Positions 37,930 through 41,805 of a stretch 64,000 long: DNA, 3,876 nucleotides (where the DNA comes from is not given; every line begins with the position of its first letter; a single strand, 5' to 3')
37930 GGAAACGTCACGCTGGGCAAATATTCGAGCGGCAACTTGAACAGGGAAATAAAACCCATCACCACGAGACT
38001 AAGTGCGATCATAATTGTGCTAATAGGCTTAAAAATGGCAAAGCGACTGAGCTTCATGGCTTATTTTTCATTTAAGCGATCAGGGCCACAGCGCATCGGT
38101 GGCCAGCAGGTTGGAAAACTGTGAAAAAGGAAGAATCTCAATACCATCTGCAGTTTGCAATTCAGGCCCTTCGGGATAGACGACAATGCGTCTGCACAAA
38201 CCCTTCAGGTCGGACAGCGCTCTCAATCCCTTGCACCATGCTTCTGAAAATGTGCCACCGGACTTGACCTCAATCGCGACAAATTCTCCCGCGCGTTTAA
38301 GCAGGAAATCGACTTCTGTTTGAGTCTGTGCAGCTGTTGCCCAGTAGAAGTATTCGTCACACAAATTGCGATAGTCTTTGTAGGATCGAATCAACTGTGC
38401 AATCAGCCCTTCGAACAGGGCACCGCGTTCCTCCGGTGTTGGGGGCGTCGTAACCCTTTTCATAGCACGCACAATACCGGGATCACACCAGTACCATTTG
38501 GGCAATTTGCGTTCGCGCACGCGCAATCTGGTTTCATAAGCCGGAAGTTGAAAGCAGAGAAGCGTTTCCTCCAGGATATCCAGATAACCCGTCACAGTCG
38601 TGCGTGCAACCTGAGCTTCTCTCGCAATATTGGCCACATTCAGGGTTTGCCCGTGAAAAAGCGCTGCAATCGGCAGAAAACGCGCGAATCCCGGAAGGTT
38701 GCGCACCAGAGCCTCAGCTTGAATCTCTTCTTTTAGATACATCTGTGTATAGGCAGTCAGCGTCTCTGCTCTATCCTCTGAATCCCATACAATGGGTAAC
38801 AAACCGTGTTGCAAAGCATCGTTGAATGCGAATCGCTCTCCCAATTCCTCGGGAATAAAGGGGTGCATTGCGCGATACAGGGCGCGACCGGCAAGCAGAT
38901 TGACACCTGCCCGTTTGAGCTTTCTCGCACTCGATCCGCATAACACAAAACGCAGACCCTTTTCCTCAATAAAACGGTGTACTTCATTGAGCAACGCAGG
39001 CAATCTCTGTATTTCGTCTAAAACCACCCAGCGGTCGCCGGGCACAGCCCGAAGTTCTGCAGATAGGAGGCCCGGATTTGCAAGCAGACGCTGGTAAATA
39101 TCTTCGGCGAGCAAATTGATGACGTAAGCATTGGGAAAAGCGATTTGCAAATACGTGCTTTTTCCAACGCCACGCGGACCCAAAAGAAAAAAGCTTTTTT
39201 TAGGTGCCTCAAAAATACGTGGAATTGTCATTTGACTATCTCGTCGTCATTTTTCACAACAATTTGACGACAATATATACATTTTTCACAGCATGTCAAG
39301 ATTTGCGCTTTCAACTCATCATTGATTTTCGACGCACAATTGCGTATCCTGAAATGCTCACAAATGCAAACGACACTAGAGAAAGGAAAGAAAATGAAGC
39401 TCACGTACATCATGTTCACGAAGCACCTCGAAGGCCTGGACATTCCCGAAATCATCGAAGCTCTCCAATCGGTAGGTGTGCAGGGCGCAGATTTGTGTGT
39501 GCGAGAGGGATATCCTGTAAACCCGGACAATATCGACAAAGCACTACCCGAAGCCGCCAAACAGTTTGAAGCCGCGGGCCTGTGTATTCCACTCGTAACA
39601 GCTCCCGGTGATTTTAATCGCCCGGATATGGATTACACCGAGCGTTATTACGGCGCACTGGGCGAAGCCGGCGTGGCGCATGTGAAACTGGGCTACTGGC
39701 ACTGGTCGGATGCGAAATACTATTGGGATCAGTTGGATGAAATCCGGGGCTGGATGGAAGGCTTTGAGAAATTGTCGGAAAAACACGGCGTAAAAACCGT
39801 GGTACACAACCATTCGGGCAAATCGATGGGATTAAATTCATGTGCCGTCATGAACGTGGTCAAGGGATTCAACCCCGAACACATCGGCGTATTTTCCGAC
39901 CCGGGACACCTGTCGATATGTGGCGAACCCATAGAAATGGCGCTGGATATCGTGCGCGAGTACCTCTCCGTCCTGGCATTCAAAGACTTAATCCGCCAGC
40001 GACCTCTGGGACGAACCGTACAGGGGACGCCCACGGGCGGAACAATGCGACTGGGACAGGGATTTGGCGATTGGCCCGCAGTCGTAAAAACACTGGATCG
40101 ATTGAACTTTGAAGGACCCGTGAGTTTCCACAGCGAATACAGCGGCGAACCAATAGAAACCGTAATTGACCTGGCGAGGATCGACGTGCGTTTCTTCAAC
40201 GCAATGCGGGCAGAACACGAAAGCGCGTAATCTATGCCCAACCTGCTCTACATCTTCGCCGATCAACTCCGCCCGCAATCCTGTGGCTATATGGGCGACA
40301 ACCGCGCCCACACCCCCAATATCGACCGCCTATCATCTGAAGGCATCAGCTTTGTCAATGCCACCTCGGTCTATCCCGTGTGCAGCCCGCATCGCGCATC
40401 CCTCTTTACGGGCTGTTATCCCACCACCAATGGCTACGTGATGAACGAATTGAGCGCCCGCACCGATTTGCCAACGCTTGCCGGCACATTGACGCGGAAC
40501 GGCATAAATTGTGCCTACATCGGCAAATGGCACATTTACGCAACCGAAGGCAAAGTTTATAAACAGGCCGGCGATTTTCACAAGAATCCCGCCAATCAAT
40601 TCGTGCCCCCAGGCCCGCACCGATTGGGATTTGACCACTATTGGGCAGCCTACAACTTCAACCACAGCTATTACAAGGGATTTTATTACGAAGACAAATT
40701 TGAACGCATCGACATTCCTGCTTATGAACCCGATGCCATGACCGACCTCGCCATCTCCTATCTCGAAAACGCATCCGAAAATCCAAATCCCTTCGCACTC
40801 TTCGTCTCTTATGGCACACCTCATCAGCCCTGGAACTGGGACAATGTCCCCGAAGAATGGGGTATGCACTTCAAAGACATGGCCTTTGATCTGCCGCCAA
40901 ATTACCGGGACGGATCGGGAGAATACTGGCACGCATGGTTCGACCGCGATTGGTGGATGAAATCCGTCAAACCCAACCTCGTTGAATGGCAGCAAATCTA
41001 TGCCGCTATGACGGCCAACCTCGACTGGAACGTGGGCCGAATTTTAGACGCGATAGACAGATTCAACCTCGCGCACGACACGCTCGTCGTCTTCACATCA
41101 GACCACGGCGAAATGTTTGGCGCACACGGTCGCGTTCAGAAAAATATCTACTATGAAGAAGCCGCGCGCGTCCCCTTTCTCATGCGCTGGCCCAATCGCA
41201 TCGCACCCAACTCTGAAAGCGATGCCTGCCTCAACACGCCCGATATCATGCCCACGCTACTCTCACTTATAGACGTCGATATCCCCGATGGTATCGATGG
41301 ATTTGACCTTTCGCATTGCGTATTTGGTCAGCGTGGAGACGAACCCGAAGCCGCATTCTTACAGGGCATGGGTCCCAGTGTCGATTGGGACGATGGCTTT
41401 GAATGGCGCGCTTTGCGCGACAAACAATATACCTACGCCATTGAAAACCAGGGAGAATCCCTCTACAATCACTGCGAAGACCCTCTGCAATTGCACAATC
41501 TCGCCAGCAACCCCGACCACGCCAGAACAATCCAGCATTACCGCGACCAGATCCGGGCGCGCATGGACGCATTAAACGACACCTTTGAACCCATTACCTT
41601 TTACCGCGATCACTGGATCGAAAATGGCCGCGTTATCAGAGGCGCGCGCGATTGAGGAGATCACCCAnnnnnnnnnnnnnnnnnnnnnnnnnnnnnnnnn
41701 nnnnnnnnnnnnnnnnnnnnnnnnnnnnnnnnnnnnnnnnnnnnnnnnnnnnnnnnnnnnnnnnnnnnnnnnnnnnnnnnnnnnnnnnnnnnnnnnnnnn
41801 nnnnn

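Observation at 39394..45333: Operon of three signal-peptide-less formylglycine sulfatases with a TIM-barrel epimerase and a DUF1445 hydro-lyase, and no maturation enzyme in sight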

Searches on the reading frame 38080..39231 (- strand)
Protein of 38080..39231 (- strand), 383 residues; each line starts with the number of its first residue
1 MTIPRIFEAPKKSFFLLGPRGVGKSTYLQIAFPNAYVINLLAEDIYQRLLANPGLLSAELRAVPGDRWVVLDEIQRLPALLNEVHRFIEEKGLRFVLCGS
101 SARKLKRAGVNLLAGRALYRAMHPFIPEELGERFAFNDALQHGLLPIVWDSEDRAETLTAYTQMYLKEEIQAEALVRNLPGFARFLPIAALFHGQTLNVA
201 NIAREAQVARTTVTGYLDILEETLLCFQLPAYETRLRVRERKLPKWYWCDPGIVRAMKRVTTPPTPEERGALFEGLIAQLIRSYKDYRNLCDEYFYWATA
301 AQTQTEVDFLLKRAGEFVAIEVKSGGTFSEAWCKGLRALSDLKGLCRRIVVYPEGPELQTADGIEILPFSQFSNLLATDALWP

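Call 4: search_protein_families(library=pfam, proteins=[window:38080-39231:-])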
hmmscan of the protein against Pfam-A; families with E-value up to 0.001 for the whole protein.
window:38080-39231:- (383 aa): 3 families
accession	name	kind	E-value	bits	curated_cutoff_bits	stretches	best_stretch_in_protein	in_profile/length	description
PF13635.12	DUF4143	-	4e-33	114.8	28.1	1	168-325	2-160/160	Domain of unknown function (DUF4143)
PF13173.12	AAA_14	-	4.3e-18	66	27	1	12-129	3-127/129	AAA domain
PF13401.12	AAA_22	-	6.6e-05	23.7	27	0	66-100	85-123/130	AAA domain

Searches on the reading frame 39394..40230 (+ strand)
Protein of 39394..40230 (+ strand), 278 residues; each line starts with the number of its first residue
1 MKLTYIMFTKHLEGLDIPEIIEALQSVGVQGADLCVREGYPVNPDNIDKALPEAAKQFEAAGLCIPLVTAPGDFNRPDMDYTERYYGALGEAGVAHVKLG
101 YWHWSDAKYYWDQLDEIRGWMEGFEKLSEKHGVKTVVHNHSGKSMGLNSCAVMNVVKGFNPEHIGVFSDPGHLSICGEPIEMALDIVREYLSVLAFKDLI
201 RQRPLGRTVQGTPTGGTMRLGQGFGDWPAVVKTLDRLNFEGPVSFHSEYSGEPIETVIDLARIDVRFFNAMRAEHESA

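Call 4: search_protein_families(library=pfam, proteins=[window:39394-40230:+])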
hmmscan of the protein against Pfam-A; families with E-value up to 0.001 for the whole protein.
window:39394-40230:+ (278 aa): 1 family
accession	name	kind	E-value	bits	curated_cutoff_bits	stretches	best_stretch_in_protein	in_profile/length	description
PF01261.30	AP_endonuc_2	-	6.5e-17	62.5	31.1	1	22-256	2-234/249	Xylose isomerase-like TIM barrel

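Call 19: search_protein_families(library=ncbifam, proteins=[window:39394-40230:+], max_evalue=0.00001)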
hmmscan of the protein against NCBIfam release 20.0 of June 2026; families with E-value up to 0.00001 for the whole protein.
window:39394-40230:+ (278 aa): 0 families

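Call 42: search_solved_structures(query=window:39394-40230:+, max_evalue=0.001)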
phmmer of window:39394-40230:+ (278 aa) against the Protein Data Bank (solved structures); distinct sequences matched with E-value up to 0.001: 2.
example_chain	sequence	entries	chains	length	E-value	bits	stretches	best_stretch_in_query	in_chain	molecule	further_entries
3cny_A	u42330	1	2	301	3.9e-05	26.3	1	105-267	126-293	Inositol catabolism protein IolE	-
3tva_A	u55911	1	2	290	0.00092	21.8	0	151-262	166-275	Xylose isomerase domain protein TIM barrel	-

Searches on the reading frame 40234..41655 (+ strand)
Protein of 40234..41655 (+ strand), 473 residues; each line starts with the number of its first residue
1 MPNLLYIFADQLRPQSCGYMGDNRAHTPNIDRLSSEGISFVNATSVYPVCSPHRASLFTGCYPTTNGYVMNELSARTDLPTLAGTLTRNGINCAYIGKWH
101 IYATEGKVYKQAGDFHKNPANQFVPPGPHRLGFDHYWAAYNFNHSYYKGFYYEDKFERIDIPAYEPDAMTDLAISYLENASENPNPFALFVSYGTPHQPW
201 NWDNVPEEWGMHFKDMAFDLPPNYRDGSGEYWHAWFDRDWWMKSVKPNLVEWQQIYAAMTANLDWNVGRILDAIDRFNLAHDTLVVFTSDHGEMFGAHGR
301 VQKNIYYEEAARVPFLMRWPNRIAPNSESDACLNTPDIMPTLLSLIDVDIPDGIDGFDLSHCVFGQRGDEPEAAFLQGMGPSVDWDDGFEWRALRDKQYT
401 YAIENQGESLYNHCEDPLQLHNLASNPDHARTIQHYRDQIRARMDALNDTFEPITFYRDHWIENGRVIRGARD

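Call 4: search_protein_families(library=pfam, proteins=[window:40234-41655:+])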
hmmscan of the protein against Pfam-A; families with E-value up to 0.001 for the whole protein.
window:40234-41655:+ (473 aa): 3 families
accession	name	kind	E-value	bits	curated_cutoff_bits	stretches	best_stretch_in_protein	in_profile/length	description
PF00884.28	Sulfatase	-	2e-47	162.4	25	1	2-347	1-300/301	Sulfatase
PF16347.10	SGSH_C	-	1.9e-14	54.5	29.3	1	296-442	1-150/154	N-sulphoglucosamine sulphohydrolase, C-terminal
PF01663.27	Phosphodiest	-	1e-11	45.5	23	1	5-293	2-221/342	Type I phosphodiesterase / nucleotide pyrophosphatase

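Call 15: search_solved_structures(query=window:40234-41655:+, max_evalue=1e-10)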
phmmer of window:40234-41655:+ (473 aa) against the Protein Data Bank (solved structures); distinct sequences matched with E-value up to 1e-10: 78 (the best 60 are shown).
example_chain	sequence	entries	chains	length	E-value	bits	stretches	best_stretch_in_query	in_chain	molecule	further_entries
2qzu_A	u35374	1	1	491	4.6e-58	200.6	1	2-452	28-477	Putative sulfatase yidJ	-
8di0_A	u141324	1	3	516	1.6e-53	185.5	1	2-426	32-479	Arylsulfatase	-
6j66_A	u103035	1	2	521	2.5e-52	181.6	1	2-427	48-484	Chondroitin sulfate/dermatan sulfate 4-O-endosulfatase protein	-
9ihk_D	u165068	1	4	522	1.1e-40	143.3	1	20-432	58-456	Sulfatase_S1_30A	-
6s21_A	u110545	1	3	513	1.1e-39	140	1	2-438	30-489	Endo-4-O-sulfatase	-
5g2v_A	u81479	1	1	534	3e-39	138.5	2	251-368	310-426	N-ACETYLGLUCOSAMINE-6-SULFATASE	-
9s8y_A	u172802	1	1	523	7.7e-35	124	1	254-438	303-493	Sulfatase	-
9s03_A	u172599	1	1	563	7e-34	120.8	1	252-430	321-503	Putative sulfatase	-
7ebp_A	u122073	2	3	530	2.5e-33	119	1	254-438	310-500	Sulfatase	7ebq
6ust_A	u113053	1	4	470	1.9e-31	112.7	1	2-367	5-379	N-acetylgalactosamine 6-sulfate sulfatase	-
7p24_AAA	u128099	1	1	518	4e-31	111.7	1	253-455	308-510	Mucin-desulfating sulfatase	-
7snj_A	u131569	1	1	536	2.5e-29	105.8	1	256-367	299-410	Arylsulfatase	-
9fo1_A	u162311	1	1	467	1.4e-28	103.3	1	251-454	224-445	k-carrageenan sulfatase S1_16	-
7sno_A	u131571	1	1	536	2e-28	102.8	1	256-367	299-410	Arylsulfatase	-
7stt_A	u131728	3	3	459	2.2e-28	102.7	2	2-148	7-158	N-acetylgalactosamine-6-sulfatase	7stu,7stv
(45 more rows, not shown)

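Call 19: search_protein_families(library=ncbifam, proteins=[window:40234-41655:+], max_evalue=0.00001)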
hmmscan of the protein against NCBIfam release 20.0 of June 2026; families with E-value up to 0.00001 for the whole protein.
window:40234-41655:+ (473 aa): 5 families
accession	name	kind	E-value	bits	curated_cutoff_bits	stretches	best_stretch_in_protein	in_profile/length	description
NF010322.0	PRK13759.1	equivalog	2.1e-55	188.1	481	2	171-446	187-459/486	arylsulfatase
TIGR03417.1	chol_sulfatase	equivalog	1.1e-47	163.1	433.45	2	181-445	179-441/500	choline-sulfatase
NF045661.1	HdlasePehA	equivalog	1.3e-35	123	900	2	254-362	282-391/506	phosphoric/sulfuric ester hydrolase PehA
NF052527.1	Mn_arylsulf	exception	4.1e-26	91.9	850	2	183-440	196-448/479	manganese-dependent arylsulfatase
NF038282.1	LapC_YejM_PbgA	exception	5.5e-07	28.3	825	1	230-344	389-498/584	LPS biosynthesis-modulating metalloenzyme YejM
